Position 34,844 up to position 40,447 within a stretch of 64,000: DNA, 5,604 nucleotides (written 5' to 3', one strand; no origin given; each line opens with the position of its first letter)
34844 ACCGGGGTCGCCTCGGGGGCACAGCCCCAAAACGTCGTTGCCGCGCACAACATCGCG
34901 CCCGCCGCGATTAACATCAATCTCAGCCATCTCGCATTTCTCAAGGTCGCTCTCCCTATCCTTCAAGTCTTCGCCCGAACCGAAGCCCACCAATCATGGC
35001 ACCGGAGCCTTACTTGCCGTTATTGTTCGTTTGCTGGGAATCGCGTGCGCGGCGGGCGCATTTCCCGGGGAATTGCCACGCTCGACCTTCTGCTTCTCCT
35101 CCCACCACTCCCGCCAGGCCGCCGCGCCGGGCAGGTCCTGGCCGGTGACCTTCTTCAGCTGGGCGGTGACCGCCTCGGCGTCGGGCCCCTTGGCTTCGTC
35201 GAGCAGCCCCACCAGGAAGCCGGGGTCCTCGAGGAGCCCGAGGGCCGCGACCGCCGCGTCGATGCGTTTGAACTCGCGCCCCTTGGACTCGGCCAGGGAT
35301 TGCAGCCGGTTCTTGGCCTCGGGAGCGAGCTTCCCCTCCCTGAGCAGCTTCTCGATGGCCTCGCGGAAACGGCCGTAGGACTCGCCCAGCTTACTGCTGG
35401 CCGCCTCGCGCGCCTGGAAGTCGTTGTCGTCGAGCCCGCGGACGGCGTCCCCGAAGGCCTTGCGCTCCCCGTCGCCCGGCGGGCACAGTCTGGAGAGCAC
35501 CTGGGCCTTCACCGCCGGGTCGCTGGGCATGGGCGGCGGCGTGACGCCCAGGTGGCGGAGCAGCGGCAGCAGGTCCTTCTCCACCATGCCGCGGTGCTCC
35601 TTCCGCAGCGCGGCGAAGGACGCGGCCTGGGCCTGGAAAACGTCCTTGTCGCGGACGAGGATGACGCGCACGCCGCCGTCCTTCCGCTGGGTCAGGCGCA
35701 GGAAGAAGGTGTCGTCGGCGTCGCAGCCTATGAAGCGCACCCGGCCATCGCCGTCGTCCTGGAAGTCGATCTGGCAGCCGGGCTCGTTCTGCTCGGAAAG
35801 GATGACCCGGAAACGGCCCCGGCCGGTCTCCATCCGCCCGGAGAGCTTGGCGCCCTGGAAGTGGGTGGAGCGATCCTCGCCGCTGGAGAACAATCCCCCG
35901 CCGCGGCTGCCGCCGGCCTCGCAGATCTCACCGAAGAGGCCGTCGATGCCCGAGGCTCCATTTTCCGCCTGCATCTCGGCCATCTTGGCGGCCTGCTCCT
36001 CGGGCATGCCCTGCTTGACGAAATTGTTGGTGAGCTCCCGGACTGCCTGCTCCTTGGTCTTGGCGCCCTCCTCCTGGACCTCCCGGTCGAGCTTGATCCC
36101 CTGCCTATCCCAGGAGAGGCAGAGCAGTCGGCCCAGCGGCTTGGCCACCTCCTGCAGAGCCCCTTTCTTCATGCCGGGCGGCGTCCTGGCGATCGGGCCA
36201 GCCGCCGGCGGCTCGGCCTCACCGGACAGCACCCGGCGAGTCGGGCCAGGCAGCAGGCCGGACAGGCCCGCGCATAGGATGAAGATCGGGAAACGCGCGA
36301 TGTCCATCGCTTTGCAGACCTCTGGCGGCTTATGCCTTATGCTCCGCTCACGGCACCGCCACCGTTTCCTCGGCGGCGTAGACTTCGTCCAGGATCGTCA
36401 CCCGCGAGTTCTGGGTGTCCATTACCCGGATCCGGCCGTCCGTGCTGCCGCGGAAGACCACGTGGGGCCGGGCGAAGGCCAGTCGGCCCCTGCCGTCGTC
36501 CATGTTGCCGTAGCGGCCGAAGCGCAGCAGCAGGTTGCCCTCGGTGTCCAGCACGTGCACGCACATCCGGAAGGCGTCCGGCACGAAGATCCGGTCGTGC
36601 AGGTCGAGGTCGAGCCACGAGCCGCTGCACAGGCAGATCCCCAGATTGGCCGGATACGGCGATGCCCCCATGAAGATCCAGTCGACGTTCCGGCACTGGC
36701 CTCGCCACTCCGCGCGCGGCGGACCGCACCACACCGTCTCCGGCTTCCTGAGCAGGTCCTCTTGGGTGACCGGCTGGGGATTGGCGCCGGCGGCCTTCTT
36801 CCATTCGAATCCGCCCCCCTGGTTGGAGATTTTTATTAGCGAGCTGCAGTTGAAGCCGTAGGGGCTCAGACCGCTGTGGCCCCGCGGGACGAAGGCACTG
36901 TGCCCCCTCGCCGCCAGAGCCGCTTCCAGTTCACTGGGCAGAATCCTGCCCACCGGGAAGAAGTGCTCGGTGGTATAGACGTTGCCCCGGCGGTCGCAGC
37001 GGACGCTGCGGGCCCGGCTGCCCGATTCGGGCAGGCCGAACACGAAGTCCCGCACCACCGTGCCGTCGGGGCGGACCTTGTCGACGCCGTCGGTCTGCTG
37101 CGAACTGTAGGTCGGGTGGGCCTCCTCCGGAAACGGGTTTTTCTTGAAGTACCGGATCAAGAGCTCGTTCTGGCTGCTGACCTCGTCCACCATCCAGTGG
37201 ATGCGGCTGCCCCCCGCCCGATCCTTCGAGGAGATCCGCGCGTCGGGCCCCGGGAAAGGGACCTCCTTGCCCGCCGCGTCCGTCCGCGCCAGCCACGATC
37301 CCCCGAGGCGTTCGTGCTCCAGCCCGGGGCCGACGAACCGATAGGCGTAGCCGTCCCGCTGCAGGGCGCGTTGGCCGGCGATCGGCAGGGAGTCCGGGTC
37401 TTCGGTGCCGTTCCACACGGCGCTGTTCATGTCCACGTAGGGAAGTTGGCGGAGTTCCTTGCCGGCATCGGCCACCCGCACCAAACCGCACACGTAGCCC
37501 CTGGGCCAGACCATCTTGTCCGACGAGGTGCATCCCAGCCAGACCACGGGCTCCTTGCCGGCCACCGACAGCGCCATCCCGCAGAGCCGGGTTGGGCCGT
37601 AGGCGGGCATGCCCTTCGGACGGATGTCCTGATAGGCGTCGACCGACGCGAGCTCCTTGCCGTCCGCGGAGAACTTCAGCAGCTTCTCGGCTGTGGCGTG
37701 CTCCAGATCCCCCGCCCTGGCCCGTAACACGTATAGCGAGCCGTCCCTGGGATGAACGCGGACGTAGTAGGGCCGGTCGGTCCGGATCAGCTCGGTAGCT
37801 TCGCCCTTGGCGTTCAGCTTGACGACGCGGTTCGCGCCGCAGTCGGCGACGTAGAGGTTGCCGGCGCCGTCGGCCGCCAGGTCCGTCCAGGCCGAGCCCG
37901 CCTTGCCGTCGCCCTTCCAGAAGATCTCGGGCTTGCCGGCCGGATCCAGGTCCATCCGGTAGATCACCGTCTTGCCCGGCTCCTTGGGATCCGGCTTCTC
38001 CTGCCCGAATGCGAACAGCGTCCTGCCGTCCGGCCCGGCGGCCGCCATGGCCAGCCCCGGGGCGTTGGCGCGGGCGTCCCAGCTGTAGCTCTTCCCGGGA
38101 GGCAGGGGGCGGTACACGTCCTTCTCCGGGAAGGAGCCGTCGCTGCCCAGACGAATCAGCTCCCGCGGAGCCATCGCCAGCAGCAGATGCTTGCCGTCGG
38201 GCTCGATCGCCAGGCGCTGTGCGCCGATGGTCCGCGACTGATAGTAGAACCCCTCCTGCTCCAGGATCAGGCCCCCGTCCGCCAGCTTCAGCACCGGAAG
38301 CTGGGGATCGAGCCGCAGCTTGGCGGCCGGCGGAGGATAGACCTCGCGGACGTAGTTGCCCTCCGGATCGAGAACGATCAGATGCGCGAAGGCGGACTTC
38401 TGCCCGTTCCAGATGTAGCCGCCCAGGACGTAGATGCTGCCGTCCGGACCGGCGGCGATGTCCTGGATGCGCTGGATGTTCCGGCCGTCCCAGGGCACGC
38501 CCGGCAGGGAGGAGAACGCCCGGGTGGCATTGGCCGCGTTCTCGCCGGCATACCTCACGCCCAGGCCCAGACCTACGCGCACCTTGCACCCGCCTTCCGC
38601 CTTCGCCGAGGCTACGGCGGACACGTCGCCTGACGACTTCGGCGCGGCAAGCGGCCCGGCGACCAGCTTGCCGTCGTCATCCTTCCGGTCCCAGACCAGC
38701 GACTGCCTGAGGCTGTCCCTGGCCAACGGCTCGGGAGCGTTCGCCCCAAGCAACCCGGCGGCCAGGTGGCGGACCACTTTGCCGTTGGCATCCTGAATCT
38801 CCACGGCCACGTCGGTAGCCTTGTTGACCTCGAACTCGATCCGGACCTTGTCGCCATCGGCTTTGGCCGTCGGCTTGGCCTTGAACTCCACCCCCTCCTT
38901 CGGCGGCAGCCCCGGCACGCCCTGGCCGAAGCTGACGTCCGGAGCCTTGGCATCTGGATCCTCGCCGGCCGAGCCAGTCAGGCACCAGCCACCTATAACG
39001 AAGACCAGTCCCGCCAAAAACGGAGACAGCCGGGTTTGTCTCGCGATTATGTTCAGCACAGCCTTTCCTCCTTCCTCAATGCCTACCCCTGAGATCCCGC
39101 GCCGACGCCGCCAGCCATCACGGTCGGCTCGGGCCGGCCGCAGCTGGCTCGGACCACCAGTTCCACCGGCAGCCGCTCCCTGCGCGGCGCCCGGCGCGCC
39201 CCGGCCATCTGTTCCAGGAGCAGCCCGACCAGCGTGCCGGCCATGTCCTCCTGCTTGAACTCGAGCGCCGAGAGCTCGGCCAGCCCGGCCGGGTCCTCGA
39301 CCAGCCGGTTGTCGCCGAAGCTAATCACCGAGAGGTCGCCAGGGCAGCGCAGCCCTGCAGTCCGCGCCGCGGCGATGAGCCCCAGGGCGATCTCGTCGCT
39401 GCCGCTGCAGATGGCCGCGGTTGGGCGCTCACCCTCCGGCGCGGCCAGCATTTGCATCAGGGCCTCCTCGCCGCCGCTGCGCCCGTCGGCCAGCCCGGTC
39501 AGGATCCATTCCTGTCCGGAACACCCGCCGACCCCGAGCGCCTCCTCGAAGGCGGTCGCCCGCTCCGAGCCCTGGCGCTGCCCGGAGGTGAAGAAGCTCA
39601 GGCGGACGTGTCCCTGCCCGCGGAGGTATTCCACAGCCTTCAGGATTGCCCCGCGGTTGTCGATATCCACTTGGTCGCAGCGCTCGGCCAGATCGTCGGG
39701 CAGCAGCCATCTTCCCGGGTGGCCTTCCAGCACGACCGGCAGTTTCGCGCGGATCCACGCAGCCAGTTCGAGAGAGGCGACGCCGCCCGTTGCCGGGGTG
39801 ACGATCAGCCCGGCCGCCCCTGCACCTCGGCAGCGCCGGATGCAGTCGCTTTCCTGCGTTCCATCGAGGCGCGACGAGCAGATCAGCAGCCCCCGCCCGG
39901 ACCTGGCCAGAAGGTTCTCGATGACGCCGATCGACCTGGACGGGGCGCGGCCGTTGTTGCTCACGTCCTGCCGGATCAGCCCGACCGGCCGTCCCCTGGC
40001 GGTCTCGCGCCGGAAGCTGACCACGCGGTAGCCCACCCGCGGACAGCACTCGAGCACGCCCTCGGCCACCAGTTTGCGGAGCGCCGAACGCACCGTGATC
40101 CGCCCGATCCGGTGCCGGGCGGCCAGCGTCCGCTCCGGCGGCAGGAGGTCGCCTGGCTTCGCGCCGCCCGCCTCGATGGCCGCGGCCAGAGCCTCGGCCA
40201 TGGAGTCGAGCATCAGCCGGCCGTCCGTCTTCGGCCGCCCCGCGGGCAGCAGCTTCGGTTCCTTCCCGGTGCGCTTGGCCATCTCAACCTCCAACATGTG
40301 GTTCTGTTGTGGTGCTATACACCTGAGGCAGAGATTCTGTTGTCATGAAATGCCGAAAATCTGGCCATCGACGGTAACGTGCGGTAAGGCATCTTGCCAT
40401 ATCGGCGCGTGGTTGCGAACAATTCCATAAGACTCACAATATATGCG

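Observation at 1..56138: A ~56-kb glycan-processing super-locus dominated by two expanded secreted beta-propeller families of unknown function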

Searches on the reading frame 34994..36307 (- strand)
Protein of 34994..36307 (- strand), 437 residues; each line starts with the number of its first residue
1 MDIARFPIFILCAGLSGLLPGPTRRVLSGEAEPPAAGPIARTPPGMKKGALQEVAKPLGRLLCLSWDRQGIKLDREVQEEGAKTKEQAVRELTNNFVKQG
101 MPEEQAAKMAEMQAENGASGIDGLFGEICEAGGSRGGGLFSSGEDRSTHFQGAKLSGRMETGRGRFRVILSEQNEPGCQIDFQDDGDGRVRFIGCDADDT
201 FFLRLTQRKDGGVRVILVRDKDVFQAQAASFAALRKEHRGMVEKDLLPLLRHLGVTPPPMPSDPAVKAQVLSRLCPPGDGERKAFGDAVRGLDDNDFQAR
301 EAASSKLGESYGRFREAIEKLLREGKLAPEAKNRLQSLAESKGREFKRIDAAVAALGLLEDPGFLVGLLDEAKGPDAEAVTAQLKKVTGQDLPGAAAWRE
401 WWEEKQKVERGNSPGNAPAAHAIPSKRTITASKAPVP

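Call 5: search_protein_families(library=pfam, proteins=[window:34994-36307:-], max_evalue=0.01)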
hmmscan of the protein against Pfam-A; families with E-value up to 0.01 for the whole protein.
window:34994-36307:- (437 aa): 0 families

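Call 26: search_protein_families(library=ncbifam, proteins=[window:34994-36307:-], max_evalue=0.1)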
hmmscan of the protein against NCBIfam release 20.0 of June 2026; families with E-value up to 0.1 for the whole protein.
window:34994-36307:- (437 aa): 0 families

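Call 52: search_protein_families(library=pfam, proteins=[window:34994-36307:-], max_evalue=10)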
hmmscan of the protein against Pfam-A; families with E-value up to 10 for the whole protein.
window:34994-36307:- (437 aa): 1 family
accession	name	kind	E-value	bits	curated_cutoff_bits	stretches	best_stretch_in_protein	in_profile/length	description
PF01988.24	VIT1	-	0.19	11.9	28.1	1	75-116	67-109/214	VIT family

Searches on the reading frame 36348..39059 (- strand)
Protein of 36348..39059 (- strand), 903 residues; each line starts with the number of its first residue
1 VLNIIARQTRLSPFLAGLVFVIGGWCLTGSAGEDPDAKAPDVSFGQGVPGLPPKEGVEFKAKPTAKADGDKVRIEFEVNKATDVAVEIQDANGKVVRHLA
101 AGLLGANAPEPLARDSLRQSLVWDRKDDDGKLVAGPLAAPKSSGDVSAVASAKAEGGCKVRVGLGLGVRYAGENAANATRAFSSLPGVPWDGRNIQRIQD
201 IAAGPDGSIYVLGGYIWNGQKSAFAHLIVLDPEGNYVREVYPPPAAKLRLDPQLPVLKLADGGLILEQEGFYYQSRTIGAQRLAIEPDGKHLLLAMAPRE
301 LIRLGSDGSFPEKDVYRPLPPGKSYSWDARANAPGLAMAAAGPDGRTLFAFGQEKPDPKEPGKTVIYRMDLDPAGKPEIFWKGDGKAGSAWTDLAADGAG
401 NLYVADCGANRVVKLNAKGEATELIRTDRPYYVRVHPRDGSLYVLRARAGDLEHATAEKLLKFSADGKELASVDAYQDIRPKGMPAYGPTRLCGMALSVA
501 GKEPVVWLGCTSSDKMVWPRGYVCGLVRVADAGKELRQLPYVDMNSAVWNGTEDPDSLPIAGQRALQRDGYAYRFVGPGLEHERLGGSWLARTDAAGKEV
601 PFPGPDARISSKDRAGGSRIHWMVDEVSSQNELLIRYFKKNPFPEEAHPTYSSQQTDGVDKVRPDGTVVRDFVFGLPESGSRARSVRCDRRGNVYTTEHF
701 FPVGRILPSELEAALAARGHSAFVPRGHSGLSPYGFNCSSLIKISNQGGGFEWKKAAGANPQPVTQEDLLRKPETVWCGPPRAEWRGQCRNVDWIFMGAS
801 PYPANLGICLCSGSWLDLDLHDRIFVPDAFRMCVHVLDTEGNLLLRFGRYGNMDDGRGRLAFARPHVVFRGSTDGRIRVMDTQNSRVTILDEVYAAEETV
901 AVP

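Call 5: search_protein_families(library=pfam, proteins=[window:36348-39059:-], max_evalue=0.01)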
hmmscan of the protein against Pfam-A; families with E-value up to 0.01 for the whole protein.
window:36348-39059:- (903 aa): 3 families
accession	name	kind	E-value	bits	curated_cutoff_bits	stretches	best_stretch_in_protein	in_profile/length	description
PF01436.27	NHL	-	4.3e-05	23.8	20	0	393-414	6-27/28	NHL repeat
PF13860.13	FlgD_ig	-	0.00022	21.6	27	0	68-102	7-43/79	FlgD Ig-like domain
PF13418.12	Kelch_4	-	0.00047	20.5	21.6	1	205-244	11-48/49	Galactose oxidase, central domain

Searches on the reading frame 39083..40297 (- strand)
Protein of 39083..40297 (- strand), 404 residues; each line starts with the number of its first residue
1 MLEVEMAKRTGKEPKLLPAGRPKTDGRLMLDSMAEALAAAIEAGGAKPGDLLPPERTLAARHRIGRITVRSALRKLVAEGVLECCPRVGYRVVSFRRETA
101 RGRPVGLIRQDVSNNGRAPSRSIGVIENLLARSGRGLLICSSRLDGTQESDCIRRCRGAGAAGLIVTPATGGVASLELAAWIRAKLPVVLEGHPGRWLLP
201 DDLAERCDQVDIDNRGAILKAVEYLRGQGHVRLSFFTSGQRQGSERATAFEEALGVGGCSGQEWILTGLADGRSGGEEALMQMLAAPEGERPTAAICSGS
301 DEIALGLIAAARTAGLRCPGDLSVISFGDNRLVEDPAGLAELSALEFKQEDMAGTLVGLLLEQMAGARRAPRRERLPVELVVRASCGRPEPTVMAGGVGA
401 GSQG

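Call 5: search_protein_families(library=pfam, proteins=[window:39083-40297:-], max_evalue=0.01)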
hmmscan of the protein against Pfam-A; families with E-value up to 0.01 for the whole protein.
window:39083-40297:- (404 aa): 3 families
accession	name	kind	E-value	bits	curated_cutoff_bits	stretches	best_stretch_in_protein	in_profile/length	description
PF13377.12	Peripla_BP_3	-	2e-26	93.5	26.5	1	222-386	1-167/167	Periplasmic binding protein-like domain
PF00392.27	GntR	-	1e-13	51.1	27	1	34-92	6-64/64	Bacterial regulatory proteins, gntR family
PF00532.27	Peripla_BP_1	-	2.2e-07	31.1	22.2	1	136-322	33-213/281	Periplasmic binding proteins and sugar binding domain of LacI family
